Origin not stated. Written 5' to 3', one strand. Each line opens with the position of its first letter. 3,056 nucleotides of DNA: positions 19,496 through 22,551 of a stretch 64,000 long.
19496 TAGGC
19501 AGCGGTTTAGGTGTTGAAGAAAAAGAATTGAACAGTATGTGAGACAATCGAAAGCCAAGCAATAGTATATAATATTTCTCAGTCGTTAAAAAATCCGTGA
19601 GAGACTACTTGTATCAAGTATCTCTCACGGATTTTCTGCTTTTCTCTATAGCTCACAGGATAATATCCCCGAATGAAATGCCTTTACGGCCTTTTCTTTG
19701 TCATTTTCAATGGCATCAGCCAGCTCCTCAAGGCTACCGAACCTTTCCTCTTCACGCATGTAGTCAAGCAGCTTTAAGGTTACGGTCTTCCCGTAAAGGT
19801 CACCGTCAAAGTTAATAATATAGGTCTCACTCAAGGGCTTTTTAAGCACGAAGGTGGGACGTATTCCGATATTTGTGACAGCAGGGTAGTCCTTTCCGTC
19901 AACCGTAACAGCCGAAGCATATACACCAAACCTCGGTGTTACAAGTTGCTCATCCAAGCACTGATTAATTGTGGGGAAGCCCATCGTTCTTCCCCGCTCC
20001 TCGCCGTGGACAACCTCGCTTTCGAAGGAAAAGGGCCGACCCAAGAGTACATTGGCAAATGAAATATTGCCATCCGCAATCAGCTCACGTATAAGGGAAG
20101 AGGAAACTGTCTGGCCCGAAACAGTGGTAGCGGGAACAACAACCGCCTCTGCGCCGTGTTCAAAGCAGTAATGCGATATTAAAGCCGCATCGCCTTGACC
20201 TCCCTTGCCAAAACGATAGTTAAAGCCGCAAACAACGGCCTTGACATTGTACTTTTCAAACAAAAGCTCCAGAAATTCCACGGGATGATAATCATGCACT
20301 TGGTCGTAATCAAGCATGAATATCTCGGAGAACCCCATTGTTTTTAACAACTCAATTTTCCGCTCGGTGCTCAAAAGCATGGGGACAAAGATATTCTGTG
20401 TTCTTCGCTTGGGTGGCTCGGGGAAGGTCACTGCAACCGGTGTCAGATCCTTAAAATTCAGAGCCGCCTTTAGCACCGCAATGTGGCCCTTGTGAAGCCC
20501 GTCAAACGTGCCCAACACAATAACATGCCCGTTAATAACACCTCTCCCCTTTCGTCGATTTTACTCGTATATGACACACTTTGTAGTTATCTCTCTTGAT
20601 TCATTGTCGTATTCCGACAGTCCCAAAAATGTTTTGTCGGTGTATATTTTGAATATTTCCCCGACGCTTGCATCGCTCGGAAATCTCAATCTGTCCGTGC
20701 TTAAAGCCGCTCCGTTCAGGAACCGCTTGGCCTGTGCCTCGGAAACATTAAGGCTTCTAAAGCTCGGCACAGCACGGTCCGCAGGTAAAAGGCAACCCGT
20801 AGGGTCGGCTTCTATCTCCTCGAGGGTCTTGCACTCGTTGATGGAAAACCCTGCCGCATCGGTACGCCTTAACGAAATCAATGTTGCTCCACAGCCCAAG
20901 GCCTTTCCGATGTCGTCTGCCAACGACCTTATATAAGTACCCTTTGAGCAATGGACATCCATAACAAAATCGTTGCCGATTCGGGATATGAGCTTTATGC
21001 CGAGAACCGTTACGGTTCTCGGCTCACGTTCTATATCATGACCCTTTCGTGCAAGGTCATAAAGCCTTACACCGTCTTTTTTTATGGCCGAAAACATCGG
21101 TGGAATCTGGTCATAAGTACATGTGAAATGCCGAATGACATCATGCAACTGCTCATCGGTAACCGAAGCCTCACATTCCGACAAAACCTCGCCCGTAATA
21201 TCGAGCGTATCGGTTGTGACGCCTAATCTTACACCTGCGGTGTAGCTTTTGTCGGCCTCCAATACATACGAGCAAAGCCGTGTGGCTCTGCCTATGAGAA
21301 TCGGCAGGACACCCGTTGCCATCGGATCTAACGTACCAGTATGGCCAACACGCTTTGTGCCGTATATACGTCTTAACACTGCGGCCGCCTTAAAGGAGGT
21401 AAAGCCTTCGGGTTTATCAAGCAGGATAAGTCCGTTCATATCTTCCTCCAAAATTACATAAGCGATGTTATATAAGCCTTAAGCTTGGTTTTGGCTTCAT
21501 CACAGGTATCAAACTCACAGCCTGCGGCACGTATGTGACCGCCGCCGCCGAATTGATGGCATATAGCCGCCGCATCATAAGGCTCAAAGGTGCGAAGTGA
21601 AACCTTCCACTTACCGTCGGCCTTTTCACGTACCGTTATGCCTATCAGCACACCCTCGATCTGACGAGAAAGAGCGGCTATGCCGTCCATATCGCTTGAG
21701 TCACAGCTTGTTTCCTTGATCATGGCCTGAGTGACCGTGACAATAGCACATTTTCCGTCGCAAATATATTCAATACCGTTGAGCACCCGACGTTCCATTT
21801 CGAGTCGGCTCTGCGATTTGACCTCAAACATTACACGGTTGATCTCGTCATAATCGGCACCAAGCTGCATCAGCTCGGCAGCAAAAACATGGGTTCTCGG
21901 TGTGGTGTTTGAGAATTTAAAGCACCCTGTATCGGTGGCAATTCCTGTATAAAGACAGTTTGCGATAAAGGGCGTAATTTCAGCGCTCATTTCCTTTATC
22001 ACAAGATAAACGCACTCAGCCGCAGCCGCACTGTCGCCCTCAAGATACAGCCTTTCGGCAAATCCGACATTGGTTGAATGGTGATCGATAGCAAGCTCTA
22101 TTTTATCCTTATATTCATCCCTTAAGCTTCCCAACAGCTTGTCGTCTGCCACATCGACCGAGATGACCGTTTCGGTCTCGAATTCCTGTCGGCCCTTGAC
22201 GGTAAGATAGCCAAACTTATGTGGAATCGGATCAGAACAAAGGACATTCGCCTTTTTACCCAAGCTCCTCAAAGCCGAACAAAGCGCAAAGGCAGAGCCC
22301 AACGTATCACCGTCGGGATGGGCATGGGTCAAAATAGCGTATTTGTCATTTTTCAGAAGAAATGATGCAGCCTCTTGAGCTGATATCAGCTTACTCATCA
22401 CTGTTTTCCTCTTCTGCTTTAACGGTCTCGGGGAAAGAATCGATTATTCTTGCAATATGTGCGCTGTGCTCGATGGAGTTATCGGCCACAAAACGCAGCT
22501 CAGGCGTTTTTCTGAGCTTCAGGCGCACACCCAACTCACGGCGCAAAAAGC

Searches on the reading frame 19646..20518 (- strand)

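Call 68: search_protein_families(library=pfam, proteins=[window:19646-20518:-], max_evalue=0.001)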
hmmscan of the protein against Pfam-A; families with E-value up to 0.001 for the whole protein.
window:19646-20518:- (290 aa): 3 families
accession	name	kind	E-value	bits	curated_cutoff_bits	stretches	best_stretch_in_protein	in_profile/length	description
PF01687.23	Flavokinase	-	2.9e-40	137.8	19.6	1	159-280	1-123/124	Riboflavin kinase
PF06574.18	FAD_syn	-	6.1e-28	98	27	1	2-141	12-157/158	FAD synthetase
PF01467.32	CTP_transf_like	-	9.7e-07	29.5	21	1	3-145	4-132/133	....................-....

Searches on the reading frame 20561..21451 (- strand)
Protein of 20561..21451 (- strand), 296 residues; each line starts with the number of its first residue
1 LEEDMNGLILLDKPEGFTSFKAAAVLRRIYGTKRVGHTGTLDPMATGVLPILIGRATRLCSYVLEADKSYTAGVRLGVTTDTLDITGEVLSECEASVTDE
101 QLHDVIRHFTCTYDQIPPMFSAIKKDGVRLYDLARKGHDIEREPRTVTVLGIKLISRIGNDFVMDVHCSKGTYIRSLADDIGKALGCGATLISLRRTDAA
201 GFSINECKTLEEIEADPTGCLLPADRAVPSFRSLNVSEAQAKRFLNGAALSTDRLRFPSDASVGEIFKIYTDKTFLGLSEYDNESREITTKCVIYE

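Call 68: search_protein_families(library=pfam, proteins=[window:20561-21451:-], max_evalue=0.001)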
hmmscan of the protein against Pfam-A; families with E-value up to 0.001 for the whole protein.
window:20561-21451:- (296 aa): 2 families
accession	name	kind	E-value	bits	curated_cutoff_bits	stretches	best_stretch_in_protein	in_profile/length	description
PF01509.24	TruB_N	-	2.5e-55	187.4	27.3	1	27-174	1-149/149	TruB family pseudouridylate synthase (N terminal domain)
PF16198.10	TruB_C_2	-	1.1e-11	45.1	29.3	1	175-227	1-64/66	tRNA pseudouridylate synthase B C-terminal domain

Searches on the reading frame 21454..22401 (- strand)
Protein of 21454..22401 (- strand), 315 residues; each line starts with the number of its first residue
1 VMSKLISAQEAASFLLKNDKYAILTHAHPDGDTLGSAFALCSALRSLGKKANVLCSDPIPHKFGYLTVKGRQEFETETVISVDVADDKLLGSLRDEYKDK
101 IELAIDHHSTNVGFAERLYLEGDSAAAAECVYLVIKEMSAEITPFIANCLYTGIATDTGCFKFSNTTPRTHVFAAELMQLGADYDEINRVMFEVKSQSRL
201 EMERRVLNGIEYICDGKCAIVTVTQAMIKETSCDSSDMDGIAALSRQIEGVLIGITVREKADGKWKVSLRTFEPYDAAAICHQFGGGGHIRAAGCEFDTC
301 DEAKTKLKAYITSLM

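Call 68: search_protein_families(library=pfam, proteins=[window:21454-22401:-], max_evalue=0.001)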
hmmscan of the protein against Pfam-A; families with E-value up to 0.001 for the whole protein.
window:21454-22401:- (315 aa): 2 families
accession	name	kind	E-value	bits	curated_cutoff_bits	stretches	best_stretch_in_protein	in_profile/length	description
PF01368.27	DHH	-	1.3e-13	51.7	28.1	1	22-154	3-125/125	DHH family, N-terminal domain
PF02272.25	DHHA1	-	9.8e-10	39.2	25.9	1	226-310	9-95/102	DHHA1 domain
